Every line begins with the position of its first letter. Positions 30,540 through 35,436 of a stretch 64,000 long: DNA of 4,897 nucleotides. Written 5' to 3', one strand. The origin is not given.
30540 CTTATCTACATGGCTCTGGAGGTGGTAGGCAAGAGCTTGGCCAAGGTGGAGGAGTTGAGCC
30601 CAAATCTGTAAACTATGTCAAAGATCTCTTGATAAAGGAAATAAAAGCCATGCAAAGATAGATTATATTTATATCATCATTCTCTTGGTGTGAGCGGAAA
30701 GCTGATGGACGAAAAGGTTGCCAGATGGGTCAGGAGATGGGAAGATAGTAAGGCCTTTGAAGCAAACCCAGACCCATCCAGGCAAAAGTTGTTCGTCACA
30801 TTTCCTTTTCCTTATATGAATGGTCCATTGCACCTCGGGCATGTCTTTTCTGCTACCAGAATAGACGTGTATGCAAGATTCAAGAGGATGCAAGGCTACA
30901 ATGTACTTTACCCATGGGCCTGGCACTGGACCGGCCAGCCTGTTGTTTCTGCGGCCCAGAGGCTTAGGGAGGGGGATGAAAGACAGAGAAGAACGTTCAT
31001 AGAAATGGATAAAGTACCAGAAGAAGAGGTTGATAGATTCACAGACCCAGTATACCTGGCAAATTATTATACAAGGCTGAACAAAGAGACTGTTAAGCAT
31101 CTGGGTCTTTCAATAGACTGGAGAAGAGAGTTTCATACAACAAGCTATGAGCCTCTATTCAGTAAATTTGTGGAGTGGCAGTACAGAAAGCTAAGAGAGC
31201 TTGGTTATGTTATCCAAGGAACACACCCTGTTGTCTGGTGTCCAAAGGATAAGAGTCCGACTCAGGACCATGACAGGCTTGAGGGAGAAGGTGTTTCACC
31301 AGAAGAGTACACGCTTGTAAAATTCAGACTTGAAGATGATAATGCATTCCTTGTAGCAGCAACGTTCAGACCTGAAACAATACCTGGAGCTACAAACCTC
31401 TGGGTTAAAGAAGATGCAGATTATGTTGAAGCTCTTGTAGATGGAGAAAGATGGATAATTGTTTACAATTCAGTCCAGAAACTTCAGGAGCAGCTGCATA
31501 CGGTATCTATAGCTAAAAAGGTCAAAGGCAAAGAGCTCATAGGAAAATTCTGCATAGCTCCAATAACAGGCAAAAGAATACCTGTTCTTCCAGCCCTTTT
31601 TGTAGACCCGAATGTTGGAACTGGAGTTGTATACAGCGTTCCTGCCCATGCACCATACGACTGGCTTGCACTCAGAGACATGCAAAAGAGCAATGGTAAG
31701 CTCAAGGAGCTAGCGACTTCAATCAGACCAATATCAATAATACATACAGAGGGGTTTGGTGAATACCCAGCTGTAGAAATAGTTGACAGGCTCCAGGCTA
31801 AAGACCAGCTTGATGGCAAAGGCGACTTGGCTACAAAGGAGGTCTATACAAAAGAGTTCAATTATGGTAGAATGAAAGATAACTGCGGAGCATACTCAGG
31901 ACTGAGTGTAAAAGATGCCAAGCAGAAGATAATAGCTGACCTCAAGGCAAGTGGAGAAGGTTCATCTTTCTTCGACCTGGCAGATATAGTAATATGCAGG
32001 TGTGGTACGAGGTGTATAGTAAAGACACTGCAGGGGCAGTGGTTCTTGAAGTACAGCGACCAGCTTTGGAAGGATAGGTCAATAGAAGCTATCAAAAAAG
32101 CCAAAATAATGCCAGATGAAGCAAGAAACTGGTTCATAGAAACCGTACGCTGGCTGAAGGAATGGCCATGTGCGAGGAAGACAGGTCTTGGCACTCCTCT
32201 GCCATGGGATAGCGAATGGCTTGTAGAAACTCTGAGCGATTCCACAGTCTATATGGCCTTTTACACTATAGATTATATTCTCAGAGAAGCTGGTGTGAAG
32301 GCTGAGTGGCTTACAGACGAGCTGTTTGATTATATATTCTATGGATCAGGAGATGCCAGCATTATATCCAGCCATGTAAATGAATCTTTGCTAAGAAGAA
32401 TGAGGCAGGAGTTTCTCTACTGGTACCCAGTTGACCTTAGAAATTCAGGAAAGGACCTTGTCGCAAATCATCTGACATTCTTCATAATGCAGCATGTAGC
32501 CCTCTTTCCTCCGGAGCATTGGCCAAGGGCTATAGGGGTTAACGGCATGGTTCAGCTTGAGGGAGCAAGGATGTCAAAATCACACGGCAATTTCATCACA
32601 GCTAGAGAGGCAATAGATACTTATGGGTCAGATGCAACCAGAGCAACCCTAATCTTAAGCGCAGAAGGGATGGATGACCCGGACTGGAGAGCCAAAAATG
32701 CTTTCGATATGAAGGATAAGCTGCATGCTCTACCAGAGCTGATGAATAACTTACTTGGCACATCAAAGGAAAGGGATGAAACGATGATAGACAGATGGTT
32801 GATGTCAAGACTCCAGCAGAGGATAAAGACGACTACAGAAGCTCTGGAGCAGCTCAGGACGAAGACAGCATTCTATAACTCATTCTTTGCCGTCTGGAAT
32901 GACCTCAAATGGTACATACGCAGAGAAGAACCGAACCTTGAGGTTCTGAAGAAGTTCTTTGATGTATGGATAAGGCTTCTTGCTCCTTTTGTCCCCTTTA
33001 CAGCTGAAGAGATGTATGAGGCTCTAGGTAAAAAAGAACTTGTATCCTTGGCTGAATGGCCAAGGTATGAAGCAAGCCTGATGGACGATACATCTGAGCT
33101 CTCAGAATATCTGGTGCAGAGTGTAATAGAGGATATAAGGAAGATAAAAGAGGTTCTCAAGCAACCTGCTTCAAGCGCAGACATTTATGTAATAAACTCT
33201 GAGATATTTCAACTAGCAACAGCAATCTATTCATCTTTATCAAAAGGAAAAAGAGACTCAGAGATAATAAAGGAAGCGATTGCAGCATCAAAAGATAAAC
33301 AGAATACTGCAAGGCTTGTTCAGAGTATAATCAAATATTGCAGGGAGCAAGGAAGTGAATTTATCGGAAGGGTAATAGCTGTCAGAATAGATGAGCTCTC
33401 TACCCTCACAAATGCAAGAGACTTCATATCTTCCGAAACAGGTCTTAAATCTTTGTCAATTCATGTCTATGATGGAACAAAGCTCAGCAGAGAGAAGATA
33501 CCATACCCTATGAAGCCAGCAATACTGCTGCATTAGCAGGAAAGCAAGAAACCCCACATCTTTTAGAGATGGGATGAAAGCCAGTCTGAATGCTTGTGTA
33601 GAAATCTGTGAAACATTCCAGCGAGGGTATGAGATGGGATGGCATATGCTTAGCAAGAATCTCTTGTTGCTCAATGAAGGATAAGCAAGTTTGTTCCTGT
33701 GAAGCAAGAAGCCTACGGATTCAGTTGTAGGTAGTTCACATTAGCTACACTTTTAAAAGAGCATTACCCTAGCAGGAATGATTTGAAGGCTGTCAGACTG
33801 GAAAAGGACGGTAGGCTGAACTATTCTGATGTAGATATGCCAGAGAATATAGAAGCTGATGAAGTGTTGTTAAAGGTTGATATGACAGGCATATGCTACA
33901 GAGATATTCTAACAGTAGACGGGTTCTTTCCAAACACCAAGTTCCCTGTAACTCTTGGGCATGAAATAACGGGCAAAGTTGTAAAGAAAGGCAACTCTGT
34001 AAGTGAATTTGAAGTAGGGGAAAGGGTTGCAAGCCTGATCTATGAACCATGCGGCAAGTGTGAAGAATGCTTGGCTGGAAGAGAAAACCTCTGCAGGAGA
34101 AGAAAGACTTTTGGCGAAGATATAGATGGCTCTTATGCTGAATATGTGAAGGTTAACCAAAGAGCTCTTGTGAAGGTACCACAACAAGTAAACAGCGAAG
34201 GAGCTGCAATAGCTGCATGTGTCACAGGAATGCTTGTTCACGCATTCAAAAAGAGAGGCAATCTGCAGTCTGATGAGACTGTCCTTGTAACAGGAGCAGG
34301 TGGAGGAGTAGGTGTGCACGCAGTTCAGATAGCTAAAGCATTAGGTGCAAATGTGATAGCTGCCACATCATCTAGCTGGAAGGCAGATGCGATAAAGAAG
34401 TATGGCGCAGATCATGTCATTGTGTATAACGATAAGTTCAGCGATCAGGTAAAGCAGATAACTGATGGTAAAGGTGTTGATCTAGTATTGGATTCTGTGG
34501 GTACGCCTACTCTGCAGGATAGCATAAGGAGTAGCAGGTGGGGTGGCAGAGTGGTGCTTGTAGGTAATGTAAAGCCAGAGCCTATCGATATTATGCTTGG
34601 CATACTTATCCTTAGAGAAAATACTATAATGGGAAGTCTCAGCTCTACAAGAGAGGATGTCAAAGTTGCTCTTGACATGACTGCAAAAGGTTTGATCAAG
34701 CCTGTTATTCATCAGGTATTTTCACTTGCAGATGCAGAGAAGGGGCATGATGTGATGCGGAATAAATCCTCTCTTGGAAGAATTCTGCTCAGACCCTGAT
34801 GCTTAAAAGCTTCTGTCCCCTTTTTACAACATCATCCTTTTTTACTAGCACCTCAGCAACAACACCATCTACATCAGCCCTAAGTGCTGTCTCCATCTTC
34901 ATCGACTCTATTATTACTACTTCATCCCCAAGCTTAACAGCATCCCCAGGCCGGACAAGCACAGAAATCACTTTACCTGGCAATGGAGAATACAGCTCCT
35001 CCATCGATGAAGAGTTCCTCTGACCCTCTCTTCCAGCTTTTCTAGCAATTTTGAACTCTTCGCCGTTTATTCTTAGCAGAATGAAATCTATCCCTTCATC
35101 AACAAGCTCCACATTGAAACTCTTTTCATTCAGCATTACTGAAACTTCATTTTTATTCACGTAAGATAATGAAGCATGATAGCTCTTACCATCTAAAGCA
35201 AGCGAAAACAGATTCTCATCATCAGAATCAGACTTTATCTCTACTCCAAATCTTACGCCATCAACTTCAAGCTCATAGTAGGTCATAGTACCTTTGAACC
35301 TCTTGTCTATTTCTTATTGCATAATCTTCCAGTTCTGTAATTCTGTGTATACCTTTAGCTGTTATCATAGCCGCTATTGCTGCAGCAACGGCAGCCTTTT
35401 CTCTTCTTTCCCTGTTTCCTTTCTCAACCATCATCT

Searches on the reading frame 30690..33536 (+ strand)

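Call 16: search_protein_families(library=pfam, proteins=[window:30690-33536:+])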
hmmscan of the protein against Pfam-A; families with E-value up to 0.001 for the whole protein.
window:30690-33536:+ (948 aa): 5 families
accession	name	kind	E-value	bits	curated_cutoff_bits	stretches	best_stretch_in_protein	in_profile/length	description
PF00133.28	tRNA-synt_1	-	6.5e-39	134.3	22.7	1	13-661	2-409/414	tRNA synthetases class I (I, L, M and V)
PF08264.19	Anticodon_1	-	3.4e-29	102.1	25.1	1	701-829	1-142/148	Anticodon-binding domain of tRNA ligase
PF09334.17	tRNA-synt_1g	-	3.3e-23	82.5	20.1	2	35-91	2-58/391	tRNA synthetases class I (M)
PF13603.12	tRNA-synt_1_2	-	4.6e-11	43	25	1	210-325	12-126/185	Leucyl-tRNA synthetase, editing domain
PF01406.26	tRNA-synt_1e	-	1.2e-09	38.4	27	1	579-655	206-281/301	tRNA synthetases class I (C) catalytic domain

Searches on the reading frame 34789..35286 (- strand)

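Call 60: search_protein_families(library=pfam, proteins=[window:34789-35286:-], max_evalue=0.001)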
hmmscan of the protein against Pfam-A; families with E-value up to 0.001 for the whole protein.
window:34789-35286:- (165 aa): 4 families
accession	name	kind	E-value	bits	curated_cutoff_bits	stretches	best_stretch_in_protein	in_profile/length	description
PF00364.28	Biotin_lipoyl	-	4.9e-17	62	22.1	1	97-163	2-73/73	Biotin-requiring enzyme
PF13533.13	Biotin_lipoyl_2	-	1.8e-11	44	29.8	1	135-163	3-31/32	Biotin-lipoyl like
PF13437.12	HlyD_3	-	2.6e-06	28.6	22.2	0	135-163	2-30/106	HlyD family secretion protein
PF16576.10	HlyD_D23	-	0.0001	22.1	30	0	132-163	108-139/214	Barrel-sandwich domain of CusB or HlyD membrane-fusion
